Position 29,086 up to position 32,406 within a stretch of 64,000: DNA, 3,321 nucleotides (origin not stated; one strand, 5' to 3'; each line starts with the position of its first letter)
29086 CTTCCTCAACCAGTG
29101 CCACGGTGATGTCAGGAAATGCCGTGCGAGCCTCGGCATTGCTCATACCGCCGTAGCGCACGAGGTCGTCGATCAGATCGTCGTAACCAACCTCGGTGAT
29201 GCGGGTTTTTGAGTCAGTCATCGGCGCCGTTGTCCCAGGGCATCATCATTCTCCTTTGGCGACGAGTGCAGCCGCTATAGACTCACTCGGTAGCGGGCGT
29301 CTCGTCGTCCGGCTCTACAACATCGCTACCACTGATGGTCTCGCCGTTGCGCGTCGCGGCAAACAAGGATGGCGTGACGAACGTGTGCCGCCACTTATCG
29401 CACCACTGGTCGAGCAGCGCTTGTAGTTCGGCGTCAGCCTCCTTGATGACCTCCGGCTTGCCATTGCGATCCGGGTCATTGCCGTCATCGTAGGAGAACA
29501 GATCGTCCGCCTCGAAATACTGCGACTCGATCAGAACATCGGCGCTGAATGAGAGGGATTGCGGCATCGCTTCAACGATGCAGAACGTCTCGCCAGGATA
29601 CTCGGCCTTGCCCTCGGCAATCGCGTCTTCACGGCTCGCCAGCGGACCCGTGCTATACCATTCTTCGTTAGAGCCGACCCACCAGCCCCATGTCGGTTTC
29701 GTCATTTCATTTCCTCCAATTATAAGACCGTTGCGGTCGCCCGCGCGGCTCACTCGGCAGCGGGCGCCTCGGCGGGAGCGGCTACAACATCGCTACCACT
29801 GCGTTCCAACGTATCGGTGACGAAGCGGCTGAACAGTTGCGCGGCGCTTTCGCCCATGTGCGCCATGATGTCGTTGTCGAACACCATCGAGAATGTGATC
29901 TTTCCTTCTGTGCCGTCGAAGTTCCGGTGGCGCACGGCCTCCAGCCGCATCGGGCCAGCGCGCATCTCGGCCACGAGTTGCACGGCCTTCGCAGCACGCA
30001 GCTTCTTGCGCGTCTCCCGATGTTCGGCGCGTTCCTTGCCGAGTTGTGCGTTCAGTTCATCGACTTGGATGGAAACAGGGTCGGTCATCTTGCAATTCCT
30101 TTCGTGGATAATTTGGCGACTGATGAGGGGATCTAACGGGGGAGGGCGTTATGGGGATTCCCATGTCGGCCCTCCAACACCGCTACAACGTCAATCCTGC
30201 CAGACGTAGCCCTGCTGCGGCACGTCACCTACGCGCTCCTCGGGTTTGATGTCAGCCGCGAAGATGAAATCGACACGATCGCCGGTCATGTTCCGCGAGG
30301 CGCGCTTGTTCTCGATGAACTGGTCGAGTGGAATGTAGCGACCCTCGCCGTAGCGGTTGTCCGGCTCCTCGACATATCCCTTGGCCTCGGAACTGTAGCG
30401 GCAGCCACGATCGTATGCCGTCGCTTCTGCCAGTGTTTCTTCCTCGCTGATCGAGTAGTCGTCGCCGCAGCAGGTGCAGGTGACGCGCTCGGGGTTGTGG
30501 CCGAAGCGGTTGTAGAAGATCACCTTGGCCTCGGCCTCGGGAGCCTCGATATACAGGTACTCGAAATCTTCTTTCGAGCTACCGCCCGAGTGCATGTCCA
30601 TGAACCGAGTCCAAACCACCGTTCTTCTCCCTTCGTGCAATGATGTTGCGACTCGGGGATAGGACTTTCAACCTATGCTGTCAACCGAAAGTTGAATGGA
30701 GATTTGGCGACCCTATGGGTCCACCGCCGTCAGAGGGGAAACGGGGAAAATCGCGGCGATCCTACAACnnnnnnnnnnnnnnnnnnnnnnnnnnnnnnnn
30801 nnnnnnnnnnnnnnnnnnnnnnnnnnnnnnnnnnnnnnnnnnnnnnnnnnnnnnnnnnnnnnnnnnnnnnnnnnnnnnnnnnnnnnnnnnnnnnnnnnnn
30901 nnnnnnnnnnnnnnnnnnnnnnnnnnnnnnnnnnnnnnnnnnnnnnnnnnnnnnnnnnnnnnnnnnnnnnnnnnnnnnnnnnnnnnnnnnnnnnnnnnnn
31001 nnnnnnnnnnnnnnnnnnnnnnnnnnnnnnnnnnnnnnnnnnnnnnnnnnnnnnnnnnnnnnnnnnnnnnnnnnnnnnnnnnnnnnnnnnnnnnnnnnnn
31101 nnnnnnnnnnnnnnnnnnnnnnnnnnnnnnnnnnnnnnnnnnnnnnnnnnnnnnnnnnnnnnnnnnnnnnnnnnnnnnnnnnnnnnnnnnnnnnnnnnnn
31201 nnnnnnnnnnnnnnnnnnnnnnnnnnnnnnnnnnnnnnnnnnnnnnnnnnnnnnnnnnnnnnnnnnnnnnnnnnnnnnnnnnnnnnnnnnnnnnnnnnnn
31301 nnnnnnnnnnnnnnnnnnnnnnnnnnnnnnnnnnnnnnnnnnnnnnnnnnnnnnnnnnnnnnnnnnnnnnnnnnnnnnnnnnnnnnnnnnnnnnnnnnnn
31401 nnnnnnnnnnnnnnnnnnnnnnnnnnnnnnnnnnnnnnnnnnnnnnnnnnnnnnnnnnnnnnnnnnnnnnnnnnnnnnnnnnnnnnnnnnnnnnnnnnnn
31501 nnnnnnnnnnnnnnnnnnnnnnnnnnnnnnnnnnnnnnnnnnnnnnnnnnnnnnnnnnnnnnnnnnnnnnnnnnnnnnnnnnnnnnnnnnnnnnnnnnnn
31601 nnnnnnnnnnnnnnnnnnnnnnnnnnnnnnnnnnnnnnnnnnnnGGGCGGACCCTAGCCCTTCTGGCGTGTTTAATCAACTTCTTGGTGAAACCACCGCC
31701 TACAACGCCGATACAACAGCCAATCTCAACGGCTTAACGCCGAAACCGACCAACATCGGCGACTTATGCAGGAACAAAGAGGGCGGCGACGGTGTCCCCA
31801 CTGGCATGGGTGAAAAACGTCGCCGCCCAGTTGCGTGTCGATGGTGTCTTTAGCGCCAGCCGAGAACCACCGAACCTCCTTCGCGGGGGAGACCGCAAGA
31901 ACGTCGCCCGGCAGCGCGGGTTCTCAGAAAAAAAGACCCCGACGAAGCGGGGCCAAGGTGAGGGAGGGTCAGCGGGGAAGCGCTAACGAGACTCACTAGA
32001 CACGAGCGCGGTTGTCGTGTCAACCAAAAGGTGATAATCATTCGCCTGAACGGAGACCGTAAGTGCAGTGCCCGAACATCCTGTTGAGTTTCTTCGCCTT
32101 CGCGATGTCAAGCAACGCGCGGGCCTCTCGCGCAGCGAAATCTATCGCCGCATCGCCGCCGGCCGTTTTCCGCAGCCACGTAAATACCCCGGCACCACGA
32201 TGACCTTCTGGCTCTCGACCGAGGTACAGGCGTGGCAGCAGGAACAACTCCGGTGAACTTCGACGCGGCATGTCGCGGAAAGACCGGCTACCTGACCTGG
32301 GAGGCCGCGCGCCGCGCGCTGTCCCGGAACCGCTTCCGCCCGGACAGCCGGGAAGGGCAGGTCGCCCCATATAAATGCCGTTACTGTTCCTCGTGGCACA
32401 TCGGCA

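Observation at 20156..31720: Repeated leader cassette (16-18 nt M-box, variable hairpin, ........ + SD) in front of most small accessory genes, mirror-oriented on two convergent arms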

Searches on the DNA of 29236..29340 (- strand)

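Call 90: search_dna_similar(query=window:29236-29340:-, collection=phages, mode=distant, max_evalue=1, max_rows=10)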
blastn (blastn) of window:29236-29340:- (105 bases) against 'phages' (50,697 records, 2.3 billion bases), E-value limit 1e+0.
Records with a match: 6; places in all: 6; records where one place covers at least 80% of the query: 0.
Best place of each record, by identity: 95-99% 3; 80-90% 3.
By first word of the organism name: Haloarcula 3; Microbacterium 2; Rhodococcus 1.
By host as written in the record: Haloarcula californiae 3; Microbacterium paraoxydans NRRL B-14843 2; Rhodococcus equi NRRL B-16538 1.
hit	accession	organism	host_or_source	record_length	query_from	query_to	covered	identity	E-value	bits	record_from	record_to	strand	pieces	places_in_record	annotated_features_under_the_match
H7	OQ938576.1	Rhodococcus phage Shagrat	Rhodococcus equi NRRL B-16538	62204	17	47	30%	87.1%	3e-1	39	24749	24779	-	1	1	25: minor tail protein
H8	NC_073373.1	Microbacterium phage Tyrumbra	Microbacterium paraoxydans NRRL B-14843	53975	28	55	27%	89.3%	1e+0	38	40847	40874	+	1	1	61: hypothetical protein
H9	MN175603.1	Microbacterium phage Tyrumbra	Microbacterium paraoxydans NRRL B-14843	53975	28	55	27%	89.3%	1e+0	38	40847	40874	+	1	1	61: hypothetical protein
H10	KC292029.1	Haloarcula californiae tailed virus 1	Haloarcula californiae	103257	25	47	22%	95.7%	1e+0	38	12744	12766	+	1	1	29: hypothetical protein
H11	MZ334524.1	Haloarcula virus HCTV-16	Haloarcula californiae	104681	25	47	22%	95.7%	1e+0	38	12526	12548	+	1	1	hypothetical protein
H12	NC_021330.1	Haloarcula californiae tailed virus 1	Haloarcula californiae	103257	25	47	22%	95.7%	1e+0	38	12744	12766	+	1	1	29: hypothetical protein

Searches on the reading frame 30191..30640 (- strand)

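Call 69: search_protein_families(library=pfam, proteins=[window:30191-30640:-], max_evalue=0.01)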
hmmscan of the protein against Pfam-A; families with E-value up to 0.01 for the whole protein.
window:30191-30640:- (149 aa): 1 family
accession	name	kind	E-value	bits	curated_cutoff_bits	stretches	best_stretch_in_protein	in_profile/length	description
PF16135.10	TDBD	-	0.0089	16.4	23.6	0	52-66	7-21/52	Tify domain binding domain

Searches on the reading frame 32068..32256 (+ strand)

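Call 72: search_protein_families(library=pfam, proteins=[window:32068-32256:+], max_evalue=0.01)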
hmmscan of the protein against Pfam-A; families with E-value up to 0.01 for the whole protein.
window:32068-32256:+ (62 aa): 3 families
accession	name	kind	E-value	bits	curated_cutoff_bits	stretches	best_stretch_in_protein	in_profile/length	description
PF05930.18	Phage_AlpA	-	1.6e-11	44.4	21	1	7-57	2-51/51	Prophage CP4-57 regulatory protein (AlpA)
PF13338.12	AbiEi_4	-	0.00088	19.8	25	1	8-34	13-38/49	Transcriptional regulator, AbiEi antitoxin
PF12728.13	HTH_17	-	0.0076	16.9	27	0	9-60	2-50/51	Helix-turn-helix domain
